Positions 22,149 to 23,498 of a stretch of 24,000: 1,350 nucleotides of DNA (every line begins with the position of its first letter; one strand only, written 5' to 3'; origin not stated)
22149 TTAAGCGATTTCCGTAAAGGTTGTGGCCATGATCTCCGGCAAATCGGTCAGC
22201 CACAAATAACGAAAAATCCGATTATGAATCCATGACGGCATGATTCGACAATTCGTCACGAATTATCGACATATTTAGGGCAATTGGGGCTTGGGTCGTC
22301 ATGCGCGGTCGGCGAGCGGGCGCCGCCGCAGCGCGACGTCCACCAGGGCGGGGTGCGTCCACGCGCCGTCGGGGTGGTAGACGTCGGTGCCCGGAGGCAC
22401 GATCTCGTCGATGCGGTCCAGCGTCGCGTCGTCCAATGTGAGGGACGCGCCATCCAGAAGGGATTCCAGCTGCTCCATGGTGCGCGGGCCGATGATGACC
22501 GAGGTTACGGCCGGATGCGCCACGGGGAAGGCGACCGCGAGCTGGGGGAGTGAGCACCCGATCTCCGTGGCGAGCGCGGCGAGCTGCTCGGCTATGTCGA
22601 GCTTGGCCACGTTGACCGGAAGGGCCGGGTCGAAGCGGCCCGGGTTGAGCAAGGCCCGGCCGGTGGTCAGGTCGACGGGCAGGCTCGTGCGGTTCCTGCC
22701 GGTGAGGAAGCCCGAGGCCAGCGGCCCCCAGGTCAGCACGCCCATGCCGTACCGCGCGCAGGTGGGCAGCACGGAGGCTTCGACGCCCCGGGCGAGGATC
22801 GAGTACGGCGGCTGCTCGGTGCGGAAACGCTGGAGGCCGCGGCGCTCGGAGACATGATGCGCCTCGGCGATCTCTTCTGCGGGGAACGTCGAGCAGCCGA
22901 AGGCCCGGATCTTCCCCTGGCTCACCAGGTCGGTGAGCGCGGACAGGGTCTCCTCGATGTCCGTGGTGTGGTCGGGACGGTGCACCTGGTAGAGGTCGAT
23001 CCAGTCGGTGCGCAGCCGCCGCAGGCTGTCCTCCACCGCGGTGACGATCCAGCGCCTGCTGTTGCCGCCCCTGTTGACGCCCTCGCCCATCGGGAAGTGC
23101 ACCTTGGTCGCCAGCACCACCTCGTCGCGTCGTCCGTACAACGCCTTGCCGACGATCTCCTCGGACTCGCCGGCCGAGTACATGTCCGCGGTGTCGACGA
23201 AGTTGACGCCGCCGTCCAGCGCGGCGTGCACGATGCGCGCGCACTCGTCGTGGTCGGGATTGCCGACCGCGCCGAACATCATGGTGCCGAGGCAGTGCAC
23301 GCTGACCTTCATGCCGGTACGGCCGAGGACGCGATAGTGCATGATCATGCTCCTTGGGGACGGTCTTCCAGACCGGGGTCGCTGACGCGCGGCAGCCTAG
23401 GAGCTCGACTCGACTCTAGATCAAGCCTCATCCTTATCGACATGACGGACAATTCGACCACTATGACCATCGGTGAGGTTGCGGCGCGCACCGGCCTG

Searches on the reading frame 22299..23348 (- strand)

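Call 44: search_protein_families(library=pfam, proteins=[window:22299-23348:-], max_evalue=0.00001)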
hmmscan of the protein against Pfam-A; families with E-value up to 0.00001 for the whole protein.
window:22299-23348:- (349 aa): 1 family
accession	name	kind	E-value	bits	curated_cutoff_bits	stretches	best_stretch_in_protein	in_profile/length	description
PF00248.27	Aldo_ket_red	-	1.2e-73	248.2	24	1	19-317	3-290/291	Aldo/keto reductase family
